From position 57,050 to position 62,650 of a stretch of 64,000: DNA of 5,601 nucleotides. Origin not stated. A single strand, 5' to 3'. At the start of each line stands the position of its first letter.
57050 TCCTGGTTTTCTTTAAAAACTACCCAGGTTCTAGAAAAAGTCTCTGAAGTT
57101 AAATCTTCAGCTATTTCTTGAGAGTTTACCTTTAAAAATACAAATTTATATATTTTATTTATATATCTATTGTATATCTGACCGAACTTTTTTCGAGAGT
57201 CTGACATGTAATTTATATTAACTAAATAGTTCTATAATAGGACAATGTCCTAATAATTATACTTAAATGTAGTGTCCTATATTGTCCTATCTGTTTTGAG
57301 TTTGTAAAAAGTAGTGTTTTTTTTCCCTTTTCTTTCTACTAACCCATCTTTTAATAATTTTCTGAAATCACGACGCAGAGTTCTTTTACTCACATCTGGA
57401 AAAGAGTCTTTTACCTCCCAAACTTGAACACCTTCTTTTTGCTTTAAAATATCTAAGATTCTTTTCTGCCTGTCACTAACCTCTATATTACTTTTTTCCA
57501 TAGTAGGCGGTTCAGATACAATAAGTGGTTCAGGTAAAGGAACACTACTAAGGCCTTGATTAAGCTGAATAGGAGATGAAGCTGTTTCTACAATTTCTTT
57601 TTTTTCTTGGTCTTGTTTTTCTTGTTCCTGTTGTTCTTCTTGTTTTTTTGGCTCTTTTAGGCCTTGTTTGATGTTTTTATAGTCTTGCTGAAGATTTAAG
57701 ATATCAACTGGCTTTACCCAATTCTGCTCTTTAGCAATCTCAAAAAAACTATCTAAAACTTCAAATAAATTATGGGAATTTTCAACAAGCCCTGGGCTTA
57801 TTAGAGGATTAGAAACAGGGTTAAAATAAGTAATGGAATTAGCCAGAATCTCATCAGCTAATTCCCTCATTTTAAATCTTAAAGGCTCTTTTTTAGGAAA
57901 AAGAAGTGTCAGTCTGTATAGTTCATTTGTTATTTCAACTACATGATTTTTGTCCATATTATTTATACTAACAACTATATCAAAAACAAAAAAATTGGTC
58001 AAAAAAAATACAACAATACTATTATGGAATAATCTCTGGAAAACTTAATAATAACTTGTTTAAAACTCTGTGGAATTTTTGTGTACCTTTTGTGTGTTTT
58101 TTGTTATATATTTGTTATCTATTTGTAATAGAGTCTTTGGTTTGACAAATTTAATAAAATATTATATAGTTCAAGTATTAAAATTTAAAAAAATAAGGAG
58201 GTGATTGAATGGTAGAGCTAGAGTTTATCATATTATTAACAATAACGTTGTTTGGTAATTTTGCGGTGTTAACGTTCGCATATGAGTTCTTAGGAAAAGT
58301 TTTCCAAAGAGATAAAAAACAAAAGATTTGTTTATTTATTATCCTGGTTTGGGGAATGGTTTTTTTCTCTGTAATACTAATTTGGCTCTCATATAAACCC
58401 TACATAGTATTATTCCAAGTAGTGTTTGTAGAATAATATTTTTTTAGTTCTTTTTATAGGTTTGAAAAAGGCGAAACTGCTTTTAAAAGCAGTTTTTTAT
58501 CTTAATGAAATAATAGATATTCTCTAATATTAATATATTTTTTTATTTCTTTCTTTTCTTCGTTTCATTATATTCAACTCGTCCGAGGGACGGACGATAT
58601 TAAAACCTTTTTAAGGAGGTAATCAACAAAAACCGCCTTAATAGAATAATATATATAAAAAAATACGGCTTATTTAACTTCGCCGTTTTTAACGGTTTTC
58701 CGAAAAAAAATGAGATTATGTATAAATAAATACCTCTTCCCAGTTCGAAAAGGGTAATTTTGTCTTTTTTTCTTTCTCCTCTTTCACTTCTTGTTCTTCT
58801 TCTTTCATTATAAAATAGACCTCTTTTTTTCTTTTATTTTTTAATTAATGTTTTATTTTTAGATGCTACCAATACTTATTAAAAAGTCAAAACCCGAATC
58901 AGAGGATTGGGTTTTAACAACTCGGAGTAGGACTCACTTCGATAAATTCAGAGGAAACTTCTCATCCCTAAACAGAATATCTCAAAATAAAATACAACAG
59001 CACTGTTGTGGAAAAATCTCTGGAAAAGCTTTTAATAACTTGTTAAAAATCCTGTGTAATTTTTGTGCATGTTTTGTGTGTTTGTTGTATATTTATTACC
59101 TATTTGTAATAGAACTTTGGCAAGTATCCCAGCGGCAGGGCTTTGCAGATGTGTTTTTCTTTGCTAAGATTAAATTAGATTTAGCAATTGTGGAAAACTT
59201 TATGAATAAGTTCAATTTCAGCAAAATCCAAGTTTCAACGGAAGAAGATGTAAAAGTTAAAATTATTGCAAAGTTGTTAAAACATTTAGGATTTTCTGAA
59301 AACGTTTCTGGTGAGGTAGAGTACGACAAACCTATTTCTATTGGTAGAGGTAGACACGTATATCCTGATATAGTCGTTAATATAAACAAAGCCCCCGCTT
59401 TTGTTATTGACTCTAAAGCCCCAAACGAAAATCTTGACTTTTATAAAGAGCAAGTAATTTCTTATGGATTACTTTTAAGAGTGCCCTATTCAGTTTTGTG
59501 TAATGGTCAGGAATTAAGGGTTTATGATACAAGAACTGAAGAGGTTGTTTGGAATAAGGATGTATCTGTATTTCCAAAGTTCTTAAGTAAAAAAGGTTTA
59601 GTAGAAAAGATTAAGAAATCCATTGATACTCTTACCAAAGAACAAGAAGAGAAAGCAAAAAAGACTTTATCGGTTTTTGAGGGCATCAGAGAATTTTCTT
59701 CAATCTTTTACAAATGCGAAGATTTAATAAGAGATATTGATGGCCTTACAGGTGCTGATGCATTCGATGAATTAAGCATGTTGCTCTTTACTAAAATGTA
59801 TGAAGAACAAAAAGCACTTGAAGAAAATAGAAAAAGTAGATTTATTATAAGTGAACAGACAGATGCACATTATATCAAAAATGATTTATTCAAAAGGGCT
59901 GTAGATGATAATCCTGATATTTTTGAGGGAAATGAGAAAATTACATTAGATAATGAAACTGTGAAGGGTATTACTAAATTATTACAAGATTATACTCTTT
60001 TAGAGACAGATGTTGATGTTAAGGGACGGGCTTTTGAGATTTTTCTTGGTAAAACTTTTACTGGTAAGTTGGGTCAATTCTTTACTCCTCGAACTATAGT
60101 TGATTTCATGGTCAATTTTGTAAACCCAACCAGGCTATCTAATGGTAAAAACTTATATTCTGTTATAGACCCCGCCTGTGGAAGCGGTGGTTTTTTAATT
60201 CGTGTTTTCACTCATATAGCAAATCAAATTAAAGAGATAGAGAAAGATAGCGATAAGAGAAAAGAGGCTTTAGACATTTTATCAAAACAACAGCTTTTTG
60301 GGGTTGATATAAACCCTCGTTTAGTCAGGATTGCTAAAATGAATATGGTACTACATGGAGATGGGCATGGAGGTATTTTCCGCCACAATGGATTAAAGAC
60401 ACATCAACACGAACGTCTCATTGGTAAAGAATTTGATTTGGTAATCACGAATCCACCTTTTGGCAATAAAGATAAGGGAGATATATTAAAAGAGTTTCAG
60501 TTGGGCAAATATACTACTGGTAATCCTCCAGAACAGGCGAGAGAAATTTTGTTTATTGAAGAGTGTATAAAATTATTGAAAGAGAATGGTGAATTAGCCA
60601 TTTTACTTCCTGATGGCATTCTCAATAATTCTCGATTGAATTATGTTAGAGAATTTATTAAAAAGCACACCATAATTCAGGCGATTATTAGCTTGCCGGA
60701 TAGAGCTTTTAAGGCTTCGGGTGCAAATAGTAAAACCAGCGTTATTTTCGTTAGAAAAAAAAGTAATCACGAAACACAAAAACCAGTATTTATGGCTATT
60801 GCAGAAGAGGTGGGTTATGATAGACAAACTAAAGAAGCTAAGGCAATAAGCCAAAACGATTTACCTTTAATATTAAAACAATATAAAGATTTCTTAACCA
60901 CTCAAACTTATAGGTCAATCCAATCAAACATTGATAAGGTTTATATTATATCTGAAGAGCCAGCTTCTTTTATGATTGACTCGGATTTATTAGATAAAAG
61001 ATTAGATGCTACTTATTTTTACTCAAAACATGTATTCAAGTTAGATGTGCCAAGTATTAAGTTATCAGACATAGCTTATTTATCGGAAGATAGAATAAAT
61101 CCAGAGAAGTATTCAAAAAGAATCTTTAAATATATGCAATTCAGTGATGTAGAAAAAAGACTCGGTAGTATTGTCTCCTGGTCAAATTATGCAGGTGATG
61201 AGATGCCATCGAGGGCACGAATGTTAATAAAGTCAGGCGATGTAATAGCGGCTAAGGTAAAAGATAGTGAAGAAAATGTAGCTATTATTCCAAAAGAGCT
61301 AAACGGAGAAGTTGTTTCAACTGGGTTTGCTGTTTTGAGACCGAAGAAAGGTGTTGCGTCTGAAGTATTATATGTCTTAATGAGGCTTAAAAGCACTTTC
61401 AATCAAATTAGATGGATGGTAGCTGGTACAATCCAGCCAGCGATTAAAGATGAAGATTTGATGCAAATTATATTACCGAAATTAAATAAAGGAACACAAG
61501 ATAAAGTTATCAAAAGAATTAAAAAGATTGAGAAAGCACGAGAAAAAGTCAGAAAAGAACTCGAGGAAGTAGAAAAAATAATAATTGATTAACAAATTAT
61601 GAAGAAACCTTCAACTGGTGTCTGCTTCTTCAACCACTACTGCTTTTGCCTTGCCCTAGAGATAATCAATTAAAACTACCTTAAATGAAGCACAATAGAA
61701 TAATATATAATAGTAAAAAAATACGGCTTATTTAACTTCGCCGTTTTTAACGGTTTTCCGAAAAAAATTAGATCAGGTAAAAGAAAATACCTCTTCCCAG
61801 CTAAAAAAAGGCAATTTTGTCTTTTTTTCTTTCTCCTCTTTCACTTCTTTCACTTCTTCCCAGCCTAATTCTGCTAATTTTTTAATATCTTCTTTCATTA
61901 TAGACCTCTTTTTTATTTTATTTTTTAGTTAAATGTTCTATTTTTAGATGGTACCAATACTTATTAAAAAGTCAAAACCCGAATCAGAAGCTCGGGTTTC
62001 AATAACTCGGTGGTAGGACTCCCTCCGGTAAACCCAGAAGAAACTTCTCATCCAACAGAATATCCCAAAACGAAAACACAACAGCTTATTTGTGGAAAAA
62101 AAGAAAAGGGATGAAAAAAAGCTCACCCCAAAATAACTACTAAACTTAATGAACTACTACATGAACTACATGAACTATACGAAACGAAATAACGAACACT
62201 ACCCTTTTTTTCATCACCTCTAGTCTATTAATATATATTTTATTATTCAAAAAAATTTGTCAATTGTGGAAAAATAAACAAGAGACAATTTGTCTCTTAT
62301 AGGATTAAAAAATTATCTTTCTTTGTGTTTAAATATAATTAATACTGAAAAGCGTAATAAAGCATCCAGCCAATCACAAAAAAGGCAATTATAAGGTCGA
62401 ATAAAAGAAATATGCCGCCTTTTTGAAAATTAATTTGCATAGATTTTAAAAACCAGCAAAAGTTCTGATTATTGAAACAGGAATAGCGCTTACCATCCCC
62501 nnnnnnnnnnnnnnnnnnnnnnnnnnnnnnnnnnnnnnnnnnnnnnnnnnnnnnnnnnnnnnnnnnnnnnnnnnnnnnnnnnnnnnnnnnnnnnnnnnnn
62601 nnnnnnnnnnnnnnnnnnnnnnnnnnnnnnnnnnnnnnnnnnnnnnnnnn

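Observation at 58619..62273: Restriction-modification gene bracketed by diverged ~400-bp direct repeats, with no recombinase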

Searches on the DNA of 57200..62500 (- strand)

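Call 5: search_rna_families(source=window, start=57200, end=62500, threshold=evalue, max_evalue=5, show_alignments=3)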
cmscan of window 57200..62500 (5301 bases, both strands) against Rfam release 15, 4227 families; matches with E-value up to 5: 6.
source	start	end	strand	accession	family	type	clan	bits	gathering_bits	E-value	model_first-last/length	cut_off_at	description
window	57809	57910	+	RF01457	rli22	Gene; sRNA;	CL00114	21.9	80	3.5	1-111/111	no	Listeria sRNA rli22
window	61925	62004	+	RF02891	AgrB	Gene; antisense;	-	21.7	40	3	1-84/84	no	ArsR-gov region gene B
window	61709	61829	-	RF00558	L20_leader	Cis-reg; leader;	-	19.7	58.7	2.2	1-127/127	no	Ribosomal protein L20 leader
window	57538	57637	+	RF00799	mir-354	Gene; miRNA;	-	19.2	50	1.9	1-109/109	no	mir-354 microRNA precursor family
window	58651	58772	-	RF00558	L20_leader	Cis-reg; leader;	-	19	58.7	3.3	1-127/127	no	Ribosomal protein L20 leader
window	61370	61456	+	RF00046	snoR30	Gene; snRNA; snoRNA; CD-box;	CL00073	18.3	60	3.1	1-96/96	no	Small nucleolar RNA R30/Z108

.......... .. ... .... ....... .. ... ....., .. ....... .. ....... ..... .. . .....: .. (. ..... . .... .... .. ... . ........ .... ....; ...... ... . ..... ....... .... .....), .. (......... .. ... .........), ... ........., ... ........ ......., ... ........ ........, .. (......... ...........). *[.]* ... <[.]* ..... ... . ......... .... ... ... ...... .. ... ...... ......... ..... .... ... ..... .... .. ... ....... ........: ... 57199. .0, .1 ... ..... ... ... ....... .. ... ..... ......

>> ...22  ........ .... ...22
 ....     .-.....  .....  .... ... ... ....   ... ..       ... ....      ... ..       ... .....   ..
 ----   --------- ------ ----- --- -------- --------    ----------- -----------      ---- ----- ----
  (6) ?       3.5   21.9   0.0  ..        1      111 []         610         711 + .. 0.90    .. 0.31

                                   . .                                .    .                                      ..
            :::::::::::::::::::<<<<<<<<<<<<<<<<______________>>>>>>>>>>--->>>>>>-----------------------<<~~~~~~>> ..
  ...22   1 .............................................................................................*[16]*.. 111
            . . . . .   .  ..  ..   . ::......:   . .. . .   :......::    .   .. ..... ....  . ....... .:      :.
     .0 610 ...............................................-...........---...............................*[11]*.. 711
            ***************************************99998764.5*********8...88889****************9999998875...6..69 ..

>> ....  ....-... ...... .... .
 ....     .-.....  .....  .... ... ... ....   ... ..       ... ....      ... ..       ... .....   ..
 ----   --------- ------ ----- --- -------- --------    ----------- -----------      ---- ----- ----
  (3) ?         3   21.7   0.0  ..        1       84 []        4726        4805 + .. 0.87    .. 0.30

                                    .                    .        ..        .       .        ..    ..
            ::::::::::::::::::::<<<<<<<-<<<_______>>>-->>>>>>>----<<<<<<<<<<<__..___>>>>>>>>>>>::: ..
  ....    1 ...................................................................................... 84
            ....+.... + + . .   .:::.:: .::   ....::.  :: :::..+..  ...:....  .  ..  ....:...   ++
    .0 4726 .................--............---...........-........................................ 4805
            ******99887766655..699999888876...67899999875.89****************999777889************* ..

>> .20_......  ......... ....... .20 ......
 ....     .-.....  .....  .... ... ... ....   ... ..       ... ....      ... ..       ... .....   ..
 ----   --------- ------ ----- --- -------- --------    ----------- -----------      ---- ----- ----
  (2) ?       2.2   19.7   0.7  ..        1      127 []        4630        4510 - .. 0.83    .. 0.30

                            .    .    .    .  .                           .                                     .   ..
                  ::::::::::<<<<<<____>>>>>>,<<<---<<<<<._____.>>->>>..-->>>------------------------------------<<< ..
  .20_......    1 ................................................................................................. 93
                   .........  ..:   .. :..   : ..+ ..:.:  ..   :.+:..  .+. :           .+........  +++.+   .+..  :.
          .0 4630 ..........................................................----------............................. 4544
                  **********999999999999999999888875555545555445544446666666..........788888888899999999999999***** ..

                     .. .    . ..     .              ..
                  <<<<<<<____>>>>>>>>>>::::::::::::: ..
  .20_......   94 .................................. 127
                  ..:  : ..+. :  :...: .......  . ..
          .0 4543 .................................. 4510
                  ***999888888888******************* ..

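Call 59: search_rna_families(sources=[L016, L018, L021, L006, L002, L004], threshold=gathering)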
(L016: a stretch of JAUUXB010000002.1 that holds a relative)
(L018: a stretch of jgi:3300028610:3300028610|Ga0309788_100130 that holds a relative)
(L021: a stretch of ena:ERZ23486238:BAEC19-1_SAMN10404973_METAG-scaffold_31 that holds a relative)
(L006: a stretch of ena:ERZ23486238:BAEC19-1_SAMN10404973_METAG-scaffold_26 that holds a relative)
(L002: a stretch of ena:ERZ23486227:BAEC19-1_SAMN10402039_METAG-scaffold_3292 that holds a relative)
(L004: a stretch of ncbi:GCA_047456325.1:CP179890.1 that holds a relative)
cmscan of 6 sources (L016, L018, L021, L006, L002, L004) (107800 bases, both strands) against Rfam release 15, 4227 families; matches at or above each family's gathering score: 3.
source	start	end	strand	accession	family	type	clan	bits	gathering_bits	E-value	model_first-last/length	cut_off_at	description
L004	13412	13483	-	RF00005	tRNA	Gene; tRNA;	CL00001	63.5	29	3.3e-11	1-71/71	no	tRNA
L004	13659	13742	+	RF00005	tRNA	Gene; tRNA;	CL00001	55.1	29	6.5e-09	1-71/71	no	tRNA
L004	13562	13647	+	RF00005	tRNA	Gene; tRNA;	CL00001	47.1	29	1.1e-06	1-71/71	no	tRNA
